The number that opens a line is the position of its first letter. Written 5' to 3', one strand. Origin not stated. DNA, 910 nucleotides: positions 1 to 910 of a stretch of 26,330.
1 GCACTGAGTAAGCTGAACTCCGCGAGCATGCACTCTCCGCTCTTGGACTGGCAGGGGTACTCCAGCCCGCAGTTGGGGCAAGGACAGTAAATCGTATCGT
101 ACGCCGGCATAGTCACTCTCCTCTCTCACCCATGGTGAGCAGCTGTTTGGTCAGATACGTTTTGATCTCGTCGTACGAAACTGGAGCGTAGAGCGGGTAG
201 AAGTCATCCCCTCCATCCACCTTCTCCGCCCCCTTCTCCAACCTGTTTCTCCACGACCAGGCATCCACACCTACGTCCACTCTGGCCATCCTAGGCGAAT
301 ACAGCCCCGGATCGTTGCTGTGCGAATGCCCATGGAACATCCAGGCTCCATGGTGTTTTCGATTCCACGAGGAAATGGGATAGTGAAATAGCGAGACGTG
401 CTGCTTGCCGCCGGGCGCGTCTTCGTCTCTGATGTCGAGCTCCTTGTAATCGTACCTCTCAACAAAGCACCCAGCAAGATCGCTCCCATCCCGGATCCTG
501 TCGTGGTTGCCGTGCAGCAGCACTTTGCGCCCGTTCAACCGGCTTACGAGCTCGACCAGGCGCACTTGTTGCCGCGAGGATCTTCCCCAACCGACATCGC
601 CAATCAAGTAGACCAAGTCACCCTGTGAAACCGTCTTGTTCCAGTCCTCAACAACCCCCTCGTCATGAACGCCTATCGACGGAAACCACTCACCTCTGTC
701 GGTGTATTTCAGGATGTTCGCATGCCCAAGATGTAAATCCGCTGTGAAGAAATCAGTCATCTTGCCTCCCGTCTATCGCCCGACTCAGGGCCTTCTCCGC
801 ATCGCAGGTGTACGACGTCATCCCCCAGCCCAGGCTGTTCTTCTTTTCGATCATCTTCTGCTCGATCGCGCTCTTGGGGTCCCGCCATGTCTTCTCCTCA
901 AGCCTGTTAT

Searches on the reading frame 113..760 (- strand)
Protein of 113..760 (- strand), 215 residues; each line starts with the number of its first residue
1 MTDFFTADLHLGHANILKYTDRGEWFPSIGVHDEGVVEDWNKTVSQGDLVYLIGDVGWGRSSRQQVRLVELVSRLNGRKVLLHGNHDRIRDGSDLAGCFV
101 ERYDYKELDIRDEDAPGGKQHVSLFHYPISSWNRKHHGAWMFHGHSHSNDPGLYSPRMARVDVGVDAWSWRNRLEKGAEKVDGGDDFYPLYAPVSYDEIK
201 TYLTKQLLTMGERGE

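Call 4: search_protein_families(library=pfam, proteins=[window:113-760:-], max_evalue=0.01)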
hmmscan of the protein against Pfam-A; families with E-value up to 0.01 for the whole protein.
window:113-760:- (215 aa): 1 family
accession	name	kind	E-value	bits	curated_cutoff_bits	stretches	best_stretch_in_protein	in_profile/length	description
PF00149.33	Metallophos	-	0.0013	19.7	21.5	0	5-144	5-186/191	Calcineurin-like phosphoesterase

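Call 6: search_protein_families(library=phrogs, proteins=[window:113-760:-], max_evalue=0.01)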
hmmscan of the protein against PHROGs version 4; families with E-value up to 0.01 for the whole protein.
window:113-760:- (215 aa): 1 family
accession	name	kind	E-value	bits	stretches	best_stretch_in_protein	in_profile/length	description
phrog_547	-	other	3.6e-45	155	1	1-206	29-202/245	phosphoesterase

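Call 7: search_protein_families(library=ncbifam, proteins=[window:113-760:-], max_evalue=0.01)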
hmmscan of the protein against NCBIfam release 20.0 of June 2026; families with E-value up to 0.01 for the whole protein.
window:113-760:- (215 aa): 1 family
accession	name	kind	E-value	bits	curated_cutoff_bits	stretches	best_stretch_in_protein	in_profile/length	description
TIGR04123.1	P_estr_lig_assc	hypoth_equivalog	0.0038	16.6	150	1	6-117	26-140/207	ligase-associated DNA damage response endonuclease PdeM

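Call 42: search_dna_similar(query=window:113-760:-, collection=phages, mode=protein, max_evalue=0.00001, max_rows=15)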
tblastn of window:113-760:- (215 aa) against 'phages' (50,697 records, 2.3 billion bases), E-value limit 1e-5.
Records with a match: 1540; places in all: 1543; records where one place covers at least 80% of the query: 316.
Best place of each record, by identity: <60% 1540.
By first word of the organism name: Vibrio 372; Escherichia 209; Pseudomonas 185; Staphylococcus 119; Enterococcus 69; Mycobacterium 61; Bacillus 57; Listeria 54; Klebsiella 39; Salmonella 37; and 60 more.
By host as written in the record: - 398; Escherichia coli 62; Pseudomonas aeruginosa 51; Listeria monocytogenes 43; Staphylococcus aureus 39; Mycobacterium smegmatis mc2 155 37; Vibrio harveyi BAA-1116 36; Escherichia coli K-12 MG1655 30; and 346 more.
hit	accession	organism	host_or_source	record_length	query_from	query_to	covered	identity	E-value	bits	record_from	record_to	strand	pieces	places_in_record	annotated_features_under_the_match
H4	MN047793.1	Xanthomonas phage Xoo-sp13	Xanthomonas oryzae pv. oryzae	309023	4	203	93%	34.3%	9e-23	100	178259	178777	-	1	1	phosphoesterase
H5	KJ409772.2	Pseudomonas phage phiPsa374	Pseudomonas syringae pv. actinidiae ...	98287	4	206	94%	33.5%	3e-24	105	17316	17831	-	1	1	hypothetical protein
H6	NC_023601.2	Pseudomonas phage phiPsa374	Pseudomonas syringae pv. actinidiae ...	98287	4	206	94%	33.5%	3e-24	105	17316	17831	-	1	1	phosphoesterase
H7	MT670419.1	Pseudomonas phage phiPsa315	Pseudomonas syringae pv. actinidiae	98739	4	206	94%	33.5%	3e-24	105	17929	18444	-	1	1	phosphohydrolase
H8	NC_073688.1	Pseudomonas phage phiPsa315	Pseudomonas syringae pv. actinidiae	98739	4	206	94%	33.5%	3e-24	105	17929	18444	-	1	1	phosphohydrolase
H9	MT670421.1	Pseudomonas phage phiPsa381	Pseudomonas syringae pv. actinidiae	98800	4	206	94%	33.5%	3e-24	105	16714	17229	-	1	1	phosphohydrolase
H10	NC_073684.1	Pseudomonas phage phiPsa381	Pseudomonas syringae pv. actinidiae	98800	4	206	94%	33.5%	3e-24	105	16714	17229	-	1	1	phosphohydrolase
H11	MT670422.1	Pseudomonas phage phiPsa397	Pseudomonas syringae pv. actinidiae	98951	4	206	94%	33.5%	3e-24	105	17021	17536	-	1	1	phosphohydrolase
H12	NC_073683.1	Pseudomonas phage phiPsa397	Pseudomonas syringae pv. actinidiae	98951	4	206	94%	33.5%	3e-24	105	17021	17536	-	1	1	phosphohydrolase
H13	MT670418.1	Pseudomonas phage phiPsa300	Pseudomonas syringae pv. actinidiae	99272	4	206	94%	33.5%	3e-24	105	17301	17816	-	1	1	phosphohydrolase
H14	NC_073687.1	Pseudomonas phage phiPsa300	Pseudomonas syringae pv. actinidiae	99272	4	206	94%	33.5%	3e-24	105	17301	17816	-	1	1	phosphohydrolase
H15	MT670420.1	Pseudomonas phage phiPsa347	Pseudomonas syringae pv. actinidiae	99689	4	206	94%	33.5%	3e-24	105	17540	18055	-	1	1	phosphohydrolase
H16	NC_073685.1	Pseudomonas phage phiPsa347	Pseudomonas syringae pv. actinidiae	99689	4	206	94%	33.5%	3e-24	105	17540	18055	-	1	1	phosphohydrolase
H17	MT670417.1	Pseudomonas phage phiPsa267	Pseudomonas syringae pv. actinidiae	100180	4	206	94%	33.5%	3e-24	105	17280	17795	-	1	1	phosphohydrolase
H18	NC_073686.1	Pseudomonas phage phiPsa267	Pseudomonas syringae pv. actinidiae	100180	4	206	94%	33.5%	3e-24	105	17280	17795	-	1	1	phosphohydrolase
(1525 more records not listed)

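Call 89: search_protein_families(library=padloc, proteins=[window:113-760:-], max_evalue=0.01)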
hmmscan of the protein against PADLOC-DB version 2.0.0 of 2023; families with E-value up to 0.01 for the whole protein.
window:113-760:- (215 aa): 0 families
